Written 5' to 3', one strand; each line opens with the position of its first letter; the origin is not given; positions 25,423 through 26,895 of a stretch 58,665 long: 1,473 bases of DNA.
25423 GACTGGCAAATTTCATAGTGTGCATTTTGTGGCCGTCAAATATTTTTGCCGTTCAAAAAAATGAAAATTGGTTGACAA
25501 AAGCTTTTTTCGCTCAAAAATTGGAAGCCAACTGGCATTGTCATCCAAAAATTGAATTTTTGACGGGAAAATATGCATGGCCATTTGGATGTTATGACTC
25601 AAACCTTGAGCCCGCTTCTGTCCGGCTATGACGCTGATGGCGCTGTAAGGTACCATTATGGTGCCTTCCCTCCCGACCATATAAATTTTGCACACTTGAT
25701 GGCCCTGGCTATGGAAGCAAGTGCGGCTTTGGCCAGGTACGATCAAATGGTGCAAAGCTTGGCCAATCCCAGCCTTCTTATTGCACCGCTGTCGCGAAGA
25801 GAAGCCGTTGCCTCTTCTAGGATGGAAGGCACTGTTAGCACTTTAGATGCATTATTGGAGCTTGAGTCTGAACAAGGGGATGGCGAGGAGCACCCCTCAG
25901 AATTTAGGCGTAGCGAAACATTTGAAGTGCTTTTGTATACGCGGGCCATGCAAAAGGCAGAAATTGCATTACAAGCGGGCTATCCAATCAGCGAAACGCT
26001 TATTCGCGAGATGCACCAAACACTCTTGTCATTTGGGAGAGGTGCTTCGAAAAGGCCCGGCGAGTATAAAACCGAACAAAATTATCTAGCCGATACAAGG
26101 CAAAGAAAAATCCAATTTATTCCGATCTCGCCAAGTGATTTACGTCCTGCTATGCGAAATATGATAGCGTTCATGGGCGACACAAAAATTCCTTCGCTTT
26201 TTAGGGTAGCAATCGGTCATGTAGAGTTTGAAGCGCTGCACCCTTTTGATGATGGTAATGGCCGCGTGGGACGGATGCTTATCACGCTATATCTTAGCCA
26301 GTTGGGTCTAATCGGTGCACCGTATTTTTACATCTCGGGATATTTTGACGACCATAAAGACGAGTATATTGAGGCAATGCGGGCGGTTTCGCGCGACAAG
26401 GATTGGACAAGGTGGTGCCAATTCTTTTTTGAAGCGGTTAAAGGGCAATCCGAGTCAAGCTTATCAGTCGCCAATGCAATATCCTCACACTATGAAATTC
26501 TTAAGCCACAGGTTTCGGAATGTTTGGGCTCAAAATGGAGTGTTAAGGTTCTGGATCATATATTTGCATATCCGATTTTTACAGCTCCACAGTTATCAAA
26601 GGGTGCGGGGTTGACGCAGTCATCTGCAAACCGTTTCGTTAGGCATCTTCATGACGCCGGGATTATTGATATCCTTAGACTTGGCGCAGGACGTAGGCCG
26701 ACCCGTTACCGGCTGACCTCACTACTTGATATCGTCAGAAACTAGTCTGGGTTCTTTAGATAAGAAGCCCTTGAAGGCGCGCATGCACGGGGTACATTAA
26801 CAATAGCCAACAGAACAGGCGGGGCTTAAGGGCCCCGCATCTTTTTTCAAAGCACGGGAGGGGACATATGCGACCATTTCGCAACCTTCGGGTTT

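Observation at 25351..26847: AT-rich 1.4-kb Fic islet inserted between a POT transporter stop codon and its terminator, bounded by 34-bp direct repeats and lacking any recombinase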

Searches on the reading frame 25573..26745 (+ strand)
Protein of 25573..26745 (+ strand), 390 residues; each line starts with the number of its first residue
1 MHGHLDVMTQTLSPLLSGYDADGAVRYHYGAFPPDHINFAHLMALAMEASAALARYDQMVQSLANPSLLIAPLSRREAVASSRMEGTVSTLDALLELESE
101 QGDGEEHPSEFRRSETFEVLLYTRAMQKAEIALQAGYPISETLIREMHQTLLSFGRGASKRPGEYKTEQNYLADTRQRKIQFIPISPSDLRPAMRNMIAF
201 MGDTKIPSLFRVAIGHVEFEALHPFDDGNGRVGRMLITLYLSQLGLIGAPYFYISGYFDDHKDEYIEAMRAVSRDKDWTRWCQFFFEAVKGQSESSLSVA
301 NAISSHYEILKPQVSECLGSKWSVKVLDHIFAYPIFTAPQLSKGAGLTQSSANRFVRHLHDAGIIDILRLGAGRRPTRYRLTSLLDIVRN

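Call 8: search_protein_families(library=pfam, proteins=[window:25573-26745:+])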
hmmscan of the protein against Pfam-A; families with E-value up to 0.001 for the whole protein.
window:25573-26745:+ (390 aa): 2 families
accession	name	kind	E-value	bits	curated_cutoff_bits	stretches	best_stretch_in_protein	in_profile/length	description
PF13784.11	Fic_N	-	5.6e-21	74.8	26.7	1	45-129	3-80/82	Fic/DOC family N-terminal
PF02661.23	Fic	-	7.4e-17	62.4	24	1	138-241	1-93/93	Fic/DOC family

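Call 9: search_protein_families(library=ncbifam, proteins=[window:25573-26745:+])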
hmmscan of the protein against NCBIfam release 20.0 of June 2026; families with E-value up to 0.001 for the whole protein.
window:25573-26745:+ (390 aa): 2 families
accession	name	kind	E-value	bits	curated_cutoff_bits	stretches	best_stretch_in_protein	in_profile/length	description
NF046030.1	ProtAdlyltaseSoFic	equivalog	4.7e-41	140.9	550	1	33-384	14-354/361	protein adenylyltransferase Fic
TIGR02613.1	mob_myst_B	hypoth_equivalog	3.8e-05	23.6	124.4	1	188-279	88-179/186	mobile mystery protein B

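Call 11: find_encoding_contigs(protein=window:25573-26745:+, flank=10000, max_places=10)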
Protein window:25573-26745:+ (390 aa): no gene with exactly this product is on record in the collection.

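Call 14: find_homologous_proteins(query=window:25573-26745:+)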
Query window:25573-26745:+ (390 aa): 3132 proteins with E <= 0.001 among 8000 candidates; the best 120 are listed.
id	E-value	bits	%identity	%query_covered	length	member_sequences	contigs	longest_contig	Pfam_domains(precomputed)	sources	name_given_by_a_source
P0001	9.1e-254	859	100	98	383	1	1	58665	PF13784.12,PF02661.24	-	-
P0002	1.9e-119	417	52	95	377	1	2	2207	PF13784.12,PF02661.24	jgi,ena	-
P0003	1.3e-118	415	50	96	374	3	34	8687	PF13784.12,PF02661.24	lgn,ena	-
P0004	5.0e-118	413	52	95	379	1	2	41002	PF13784.12,PF02661.24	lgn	-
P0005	5.9e-118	412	52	96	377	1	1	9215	PF13784.12,PF02661.24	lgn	-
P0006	1.2e-117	411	52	95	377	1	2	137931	PF13784.12,PF02661.24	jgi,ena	-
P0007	1.3e-117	411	50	95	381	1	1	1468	PF13784.12,PF02661.24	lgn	-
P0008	1.6e-117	411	50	95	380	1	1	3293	PF13784.12,PF02661.24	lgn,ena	-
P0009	2.5e-117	410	49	96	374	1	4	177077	PF13784.12,PF02661.24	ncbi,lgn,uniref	ncbi:Fic family protein [Avibacterium avium]|uniref:Fic family protein n=1 Tax=Avibacterium avium Ta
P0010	9.3e-117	408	49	96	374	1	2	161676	PF13784.12,PF02661.24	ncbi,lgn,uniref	ncbi:Fic family protein [Avibacterium avium]|uniref:Fic family protein n=1 Tax=Avibacterium avium Ta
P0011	1.0e-116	408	51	96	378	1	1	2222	PF13784.12,PF02661.24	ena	-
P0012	3.3e-116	407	49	96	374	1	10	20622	PF13784.12,PF02661.24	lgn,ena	-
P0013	3.4e-116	407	50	95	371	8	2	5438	PF13784.12,PF02661.24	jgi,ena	jgi:Fic family protein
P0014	3.8e-116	406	51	96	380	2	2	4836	PF13784.12,PF02661.24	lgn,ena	-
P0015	4.1e-116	406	50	95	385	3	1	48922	PF13784.12,PF02661.24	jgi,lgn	jgi:Fic family protein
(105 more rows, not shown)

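Call 29: find_related_loci(query=A1, collection=metagenome_contigs, flank=6000)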
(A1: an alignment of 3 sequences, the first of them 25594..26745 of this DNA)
Query A1 (383 aa) in metagenome_contigs; peptide patterns used: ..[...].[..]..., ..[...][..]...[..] (x = any residue, [..] = any of these).
480 stretches matched a pattern; 202 encode a relative of the query (tblastn E <= 1e-3); the best 80 are kept; 80 distinct loci.
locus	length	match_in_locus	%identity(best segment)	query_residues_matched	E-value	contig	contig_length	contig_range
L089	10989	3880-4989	51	13-382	1e-127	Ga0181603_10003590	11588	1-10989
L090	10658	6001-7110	51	13-382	2e-127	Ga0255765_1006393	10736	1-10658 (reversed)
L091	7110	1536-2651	49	11-382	3e-124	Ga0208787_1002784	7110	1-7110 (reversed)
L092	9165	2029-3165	48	3-382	8e-124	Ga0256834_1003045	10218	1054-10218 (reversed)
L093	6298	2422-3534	50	9-382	6e-121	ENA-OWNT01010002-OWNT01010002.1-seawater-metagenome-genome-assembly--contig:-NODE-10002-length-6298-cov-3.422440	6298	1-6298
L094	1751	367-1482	50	11-382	9e-130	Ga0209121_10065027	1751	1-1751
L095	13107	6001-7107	48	13-382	1e-119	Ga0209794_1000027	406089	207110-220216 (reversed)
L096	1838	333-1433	49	15-382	2e-127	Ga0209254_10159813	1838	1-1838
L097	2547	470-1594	48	8-382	1e-124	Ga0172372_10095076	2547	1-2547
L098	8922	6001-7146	47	2-382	1e-118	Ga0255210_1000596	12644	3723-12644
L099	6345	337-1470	48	5-382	2e-118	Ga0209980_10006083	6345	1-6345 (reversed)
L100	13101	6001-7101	47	15-382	2e-118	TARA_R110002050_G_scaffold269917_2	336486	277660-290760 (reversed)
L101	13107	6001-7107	47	13-382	3e-118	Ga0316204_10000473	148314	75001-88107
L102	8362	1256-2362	47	13-382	4e-118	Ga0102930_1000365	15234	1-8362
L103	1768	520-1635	48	9-382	1e-126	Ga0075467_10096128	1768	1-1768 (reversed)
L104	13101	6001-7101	47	15-382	7e-118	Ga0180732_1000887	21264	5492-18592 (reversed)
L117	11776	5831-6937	47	13-382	9e-117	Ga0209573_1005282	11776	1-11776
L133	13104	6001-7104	50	12-382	5e-115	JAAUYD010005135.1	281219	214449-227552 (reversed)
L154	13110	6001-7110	46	13-382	2e-112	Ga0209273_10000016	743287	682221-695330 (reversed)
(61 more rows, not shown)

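Call 46: search_protein_families(library=pfam, alignment_id=A2, max_evalue=0.00001)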
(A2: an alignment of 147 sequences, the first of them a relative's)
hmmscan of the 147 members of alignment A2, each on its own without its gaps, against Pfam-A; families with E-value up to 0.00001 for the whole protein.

A. member 1, L089:287-976:+ (230 aa): 0 families

B. families by the number of members that match (of 147 scanned): 178 families (the first 25 are shown)
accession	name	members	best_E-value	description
PF08843.17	AbiEii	5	3.3e-24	Nucleotidyl transferase AbiEii toxin, Type IV TA system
PF01751.28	Toprim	3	3.1e-19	Toprim domain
PF19570.5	DUF6088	3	1.1e-13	Family of unknown function (DUF6088)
PF13191.12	AAA_16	3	1.4e-13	AAA ATPase domain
PF13401.12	AAA_22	3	7.8e-10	AAA domain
PF07724.20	AAA_2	2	5.6e-70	AAA domain (Cdc48 subfamily)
PF04546.19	Sigma70_ner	2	1.6e-66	Sigma-70, non-essential region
PF05974.18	DUF892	2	3.2e-50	Domain of unknown function (DUF892)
PF08275.17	DNAG_N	2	5.3e-44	DNA primase catalytic core, N-terminal domain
PF01807.25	Zn_ribbon_DnaG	2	3e-40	CHC2 zinc finger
PF01906.23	YbjQ_1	2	3.4e-38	Putative heavy-metal-binding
PF02861.25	Clp_N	2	4.5e-32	Clp amino terminal domain, pathogenicity island component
PF04539.22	Sigma70_r3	2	1.5e-31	Sigma-70 region 3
PF17871.7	AAA_lid_9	2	2.1e-31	AAA lid domain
PF00005.33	ABC_tran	2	9.5e-29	ABC transporter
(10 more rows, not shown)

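Call 53: search_protein_families(library=pfam, proteins=[L100:11339-12580:-, L100:7202-8809:-, L100:9400-9969:-, L100:10556-11221:+, L154:7127-8275:-, L133:7124-8317:-, L092:3200-4099:-, L092:4095-5195:-, L104:7217-8119:-], max_evalue=0.001)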
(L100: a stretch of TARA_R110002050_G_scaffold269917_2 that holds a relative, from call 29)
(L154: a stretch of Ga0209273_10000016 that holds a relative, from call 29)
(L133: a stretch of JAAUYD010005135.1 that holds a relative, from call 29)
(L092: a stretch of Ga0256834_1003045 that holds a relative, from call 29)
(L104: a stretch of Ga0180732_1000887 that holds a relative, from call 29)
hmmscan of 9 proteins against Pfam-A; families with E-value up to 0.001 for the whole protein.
L100:11339-12580:- (413 aa): 3 families
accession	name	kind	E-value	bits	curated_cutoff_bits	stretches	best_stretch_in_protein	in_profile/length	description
PF00589.27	Phage_integrase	-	9.7e-18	65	27.1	1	250-392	20-169/172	Phage integrase family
PF13356.12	Arm-DNA-bind_3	-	8.4e-16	58.3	27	1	47-115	19-83/83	Arm DNA-binding domain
PF02899.23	Phage_int_SAM_1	-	0.00081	20.1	22.3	0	125-182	3-62/83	Phage integrase, N-terminal SAM-like domain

L100:7202-8809:- (535 aa): 2 families
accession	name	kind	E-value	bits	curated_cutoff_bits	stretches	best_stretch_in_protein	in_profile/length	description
PF05840.19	Phage_GPA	-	3.5e-86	289.6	31.4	1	118-375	61-320/321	Bacteriophage replication gene A protein (GPA)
PF23343.2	REP_ORF2-G2P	-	2.3e-07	31.4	27.8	1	274-372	15-98/99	Replication-associated protein ORF2/G2P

L100:9400-9969:- (189 aa): 0 families

L100:10556-11221:+ (222 aa): 0 families

L154:7127-8275:- (382 aa): 1 family
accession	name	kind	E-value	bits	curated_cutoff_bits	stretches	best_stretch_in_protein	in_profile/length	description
PF04107.18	GCS2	-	1.4e-56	192.4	21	1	14-292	2-290/291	Glutamate-cysteine ligase family 2(GCS2)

L133:7124-8317:- (397 aa): 9 families
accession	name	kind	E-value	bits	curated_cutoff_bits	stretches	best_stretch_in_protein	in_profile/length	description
PF07219.19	HemY_N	-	1.3e-28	99.6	31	1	25-131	1-107/107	HemY protein N-terminus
PF14559.12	TPR_19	-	3.7e-17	62.8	25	3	161-215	1-55/68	Tetratricopeptide repeat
PF13428.12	TPR_14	-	1.1e-09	38.4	23.5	0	228-270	2-44/44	Tetratricopeptide repeat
PF12895.13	ANAPC3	-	1.2e-07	32.4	27.2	0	223-286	20-81/82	Anaphase-promoting complex, cyclosome, subunit 3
PF07719.23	TPR_2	-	1.2e-05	25.5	27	0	232-260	6-34/34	Tetratricopeptide repeat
PF13432.12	TPR_16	-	6.1e-05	23.8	32.7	0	197-261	9-65/65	Tetratricopeptide repeat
PF13431.12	TPR_17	-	0.00022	21.7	24.4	0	317-348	2-33/34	Tetratricopeptide repeat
PF07721.20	TPR_4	-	0.00026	21.7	27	0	153-176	3-26/26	Tetratricopeptide repeat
PF25062.1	ARM_TT21_N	-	0.00052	20.2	40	0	216-252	157-193/222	Tetratricopeptide repeat protein 21 N-terminal ARM repeat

L092:3200-4099:- (299 aa): 8 families
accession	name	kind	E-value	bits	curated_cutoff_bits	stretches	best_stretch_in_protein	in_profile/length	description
PF02153.23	PDH_N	-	1.3e-35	122.6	26.5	1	17-169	2-152/154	Prephenate dehydrogenase, nucleotide-binding domain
PF20463.3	PDH_C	-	1.7e-28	99.4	22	1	174-273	2-100/102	Prephenate dehydrogenase, dimerization domain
PF03807.23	F420_oxidored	-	3.4e-11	44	21.6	1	3-93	1-90/94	NADP oxidoreductase coenzyme F420-dependent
PF03446.21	NAD_binding_2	-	4.2e-08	33.8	21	1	3-124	1-122/161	NAD binding domain of 6-phosphogluconate dehydrogenase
PF07991.19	KARI_N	-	5.5e-07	29.8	20.6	1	3-92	6-92/165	Acetohydroxy acid isomeroreductase, NADPH-binding domain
PF22616.2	HMD_N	-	8.8e-05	22.4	27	1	43-128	123-210/239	HMD N-terminal domain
PF00056.29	Ldh_1_N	-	0.00021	21.8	27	0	3-68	2-76/141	lactate/malate dehydrogenase, NAD binding domain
PF01210.29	NAD_Gly3P_dh_N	-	0.00061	20.2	23.1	0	13-91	22-99/158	NAD-dependent glycerol-3-phosphate dehydrogenase N-terminus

L092:4095-5195:- (366 aa): 2 families
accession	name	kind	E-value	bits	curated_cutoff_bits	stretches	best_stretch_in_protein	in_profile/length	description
PF00155.27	Aminotran_1_2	-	1.6e-56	192.5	19.7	1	28-356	2-361/361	Aminotransferase class I and II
PF01041.23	DegT_DnrJ_EryC1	-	1.3e-06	28.3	19.8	1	67-195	29-153/360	DegT/DnrJ/EryC1/StrS aminotransferase family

L104:7217-8119:- (300 aa): 5 families
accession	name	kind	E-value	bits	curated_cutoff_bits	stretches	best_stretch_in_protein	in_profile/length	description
PF03466.25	LysR_substrate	-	6.4e-39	133.9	28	1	92-297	3-208/209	LysR substrate binding domain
PF00126.33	HTH_1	-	3.7e-18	65.7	26.6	1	9-65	3-59/60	Bacterial regulatory helix-turn-helix protein, lysR family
PF25213.1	HVO_A0261_N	-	2.4e-05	24.6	35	1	26-83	31-85/86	HVO_A0261 N-terminal domain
PF13556.12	HTH_30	-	7.1e-05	23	27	1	14-52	7-45/59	PucR C-terminal helix-turn-helix domain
PF09339.16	HTH_IclR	-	0.00031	20.9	22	1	12-46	11-45/52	IclR helix-turn-helix domain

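Call 60: search_solved_structures(query=window:25594-26745:+, max_evalue=0.00001, show_alignments=1)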
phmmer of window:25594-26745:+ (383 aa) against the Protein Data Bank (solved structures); distinct sequences matched with E-value up to 0.00001: 17.
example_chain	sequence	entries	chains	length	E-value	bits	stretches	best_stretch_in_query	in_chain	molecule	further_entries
9tc4_A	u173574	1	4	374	1.7e-30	109.7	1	37-365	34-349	Protein adenylyltransferase SoFic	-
9tch_A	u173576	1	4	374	3.3e-30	108.8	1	37-365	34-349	Protein adenylyltransferase SoFic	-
3eqx_A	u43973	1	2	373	3.4e-30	108.7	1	37-365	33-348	FIC DOMAIN CONTAINING TRANSCRIPTIONAL REGULATOR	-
3zcn_A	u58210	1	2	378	3.5e-30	108.7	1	37-365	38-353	ADENOSINE MONOPHOSPHATE-PROTEIN TRANSFERASE SOFIC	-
9vjc_A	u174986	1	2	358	3.8e-30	108.6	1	26-369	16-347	Protein adenylyltransferase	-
9tcl_B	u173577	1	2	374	5.6e-30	108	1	40-365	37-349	Protein adenylyltransferase SoFic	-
3zec_A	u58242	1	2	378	3.3e-29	105.5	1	37-365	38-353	ADENOSINE MONOPHOSPHATE-PROTEIN TRANSFERASE SOFIC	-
9tb0_A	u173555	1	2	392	9.4e-29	104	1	37-365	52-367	Protein adenylyltransferase SoFic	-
7cb8_A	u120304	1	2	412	3.7e-20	75.7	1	59-359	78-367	Fic-domain containing protein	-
8cil_A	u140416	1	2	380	7.6e-14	54.9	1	166-357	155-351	Fic family protein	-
7xux_A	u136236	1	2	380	8.8e-12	48.1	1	69-283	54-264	Fido domain-containing protein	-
4rgl_A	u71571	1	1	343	5.3e-09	39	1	179-290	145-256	Filamentation induced by cAMP protein Fic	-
8uqu_A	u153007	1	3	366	1.4e-07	34.3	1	129-268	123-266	Fido domain-containing protein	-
5jj6_A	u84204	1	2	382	7.2e-07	32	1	139-238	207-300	Adenosine monophosphate-protein transferase FICD homolog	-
5jj7_A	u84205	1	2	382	7.3e-07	32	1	139-238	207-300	Adenosine monophosphate-protein transferase FICD homolog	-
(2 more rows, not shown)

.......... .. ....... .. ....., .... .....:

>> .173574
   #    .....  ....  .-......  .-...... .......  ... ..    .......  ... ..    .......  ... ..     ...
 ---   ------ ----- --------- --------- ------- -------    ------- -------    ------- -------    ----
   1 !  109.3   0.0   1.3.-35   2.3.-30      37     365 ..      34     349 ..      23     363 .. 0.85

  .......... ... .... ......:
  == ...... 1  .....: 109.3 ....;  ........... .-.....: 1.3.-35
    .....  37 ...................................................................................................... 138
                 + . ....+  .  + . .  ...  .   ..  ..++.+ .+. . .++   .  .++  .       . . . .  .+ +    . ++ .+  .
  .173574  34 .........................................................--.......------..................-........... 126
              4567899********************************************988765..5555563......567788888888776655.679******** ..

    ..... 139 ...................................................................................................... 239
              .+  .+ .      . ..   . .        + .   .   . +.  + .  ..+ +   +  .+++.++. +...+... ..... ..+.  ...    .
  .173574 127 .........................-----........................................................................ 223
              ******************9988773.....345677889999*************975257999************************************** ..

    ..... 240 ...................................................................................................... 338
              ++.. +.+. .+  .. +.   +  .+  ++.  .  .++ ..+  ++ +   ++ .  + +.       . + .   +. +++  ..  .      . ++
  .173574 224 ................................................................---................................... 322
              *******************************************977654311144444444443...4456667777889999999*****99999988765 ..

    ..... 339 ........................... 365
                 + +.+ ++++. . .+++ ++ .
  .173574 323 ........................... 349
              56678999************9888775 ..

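Call 61: search_protein_families(library=padloc, proteins=[window:25594-26745:+, L117:5828-6943:+], max_evalue=0.01)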
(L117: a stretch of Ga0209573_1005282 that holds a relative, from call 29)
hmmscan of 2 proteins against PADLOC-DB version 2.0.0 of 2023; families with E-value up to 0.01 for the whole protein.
window:25594-26745:+ (383 aa): 7 families
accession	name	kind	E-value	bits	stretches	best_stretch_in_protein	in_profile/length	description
PDLC03963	SoFic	-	6.1e-98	326.5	1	21-381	10-358/361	-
PDLC04836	PDC-S04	-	1.9e-16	58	1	127-270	84-217/244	-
PDLC04840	PDC-S04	-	3e-16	57.8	1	103-263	44-197/227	-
PDLC04966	PDC-S24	-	4e-16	56.9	1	129-268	229-371/497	-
PDLC04837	PDC-S04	-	1.9e-15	54.8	1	128-274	81-216/234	-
PDLC04839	PDC-S04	-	7.4e-12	43.4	1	114-267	41-188/205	-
PDLC04838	PDC-S04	-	0.00016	19.5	1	204-238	132-166/209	-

L117:5828-6943:+ (371 aa): 8 families
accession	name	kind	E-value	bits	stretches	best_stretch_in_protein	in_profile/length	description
PDLC03963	SoFic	-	5.8e-106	352.9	1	8-369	8-358/361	-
PDLC04836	PDC-S04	-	4.2e-19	66.7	1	59-257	29-216/244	-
PDLC04840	PDC-S04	-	1e-18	65.9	1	62-250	18-196/227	-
PDLC04966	PDC-S24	-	2.4e-16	57.7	1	117-256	229-371/497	-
PDLC04837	PDC-S04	-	3e-15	54.1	1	42-219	14-180/234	-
PDLC04839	PDC-S04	-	8.5e-12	43.2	1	118-256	57-189/205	-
PDLC04838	PDC-S04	-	3.8e-06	24.8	1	164-226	104-166/209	-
PDLC02088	Cas5_IIId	-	0.0014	15.8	1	249-304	322-377/439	-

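Call 62: search_protein_families(library=phrogs, proteins=[window:25594-26745:+], max_evalue=0.001)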
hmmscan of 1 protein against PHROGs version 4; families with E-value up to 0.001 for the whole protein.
window:25594-26745:+ (383 aa): 4 families
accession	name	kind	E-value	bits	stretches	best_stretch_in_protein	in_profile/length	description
phrog_5978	-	unknown function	1e-65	223.2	1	33-383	19-364/364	-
phrog_11900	-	unknown function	8.5e-20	72.2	1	104-278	47-213/230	-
phrog_13548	-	unknown function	1.2e-12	48.5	1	134-276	123-263/379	-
phrog_23170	-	unknown function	9.7e-05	23.1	1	132-263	42-170/191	-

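Call 84: find_related_loci(query=A1, collection=viral_contigs, flank=8000)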
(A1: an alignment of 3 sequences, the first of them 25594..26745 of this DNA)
Query A1 (383 aa) in viral_contigs; peptide patterns used: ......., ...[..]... (x = any residue, [..] = any of these).
143 stretches matched a pattern; 109 encode a relative of the query (tblastn E <= 1e-3); the best 80 are kept; 80 distinct loci.
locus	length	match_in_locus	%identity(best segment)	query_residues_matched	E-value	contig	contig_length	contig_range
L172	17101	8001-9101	48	15-382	5e-119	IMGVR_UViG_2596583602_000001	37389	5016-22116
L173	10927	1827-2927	48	15-382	4e-118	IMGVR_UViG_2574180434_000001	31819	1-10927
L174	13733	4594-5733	48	1-383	4e-116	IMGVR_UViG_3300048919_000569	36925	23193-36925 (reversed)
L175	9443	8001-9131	46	1-382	5e-116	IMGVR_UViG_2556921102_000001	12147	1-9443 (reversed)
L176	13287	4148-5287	48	1-383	4e-115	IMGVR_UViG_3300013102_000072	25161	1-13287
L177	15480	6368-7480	46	12-382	5e-111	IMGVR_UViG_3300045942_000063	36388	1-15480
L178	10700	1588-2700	47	12-382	2e-109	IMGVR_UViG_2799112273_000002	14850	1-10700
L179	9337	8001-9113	46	12-382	2e-109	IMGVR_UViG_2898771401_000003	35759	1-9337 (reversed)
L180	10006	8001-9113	46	12-382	8e-109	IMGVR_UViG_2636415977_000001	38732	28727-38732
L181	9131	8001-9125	45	8-382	2e-108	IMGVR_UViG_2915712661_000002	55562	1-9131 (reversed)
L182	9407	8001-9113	46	12-382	1e-108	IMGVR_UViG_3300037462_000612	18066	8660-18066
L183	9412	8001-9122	45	9-382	4e-108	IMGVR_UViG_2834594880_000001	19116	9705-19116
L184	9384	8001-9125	45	8-382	2e-107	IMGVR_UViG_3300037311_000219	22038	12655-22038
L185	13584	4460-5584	45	8-382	1e-106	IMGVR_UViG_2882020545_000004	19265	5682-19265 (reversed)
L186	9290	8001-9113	46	12-382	9e-108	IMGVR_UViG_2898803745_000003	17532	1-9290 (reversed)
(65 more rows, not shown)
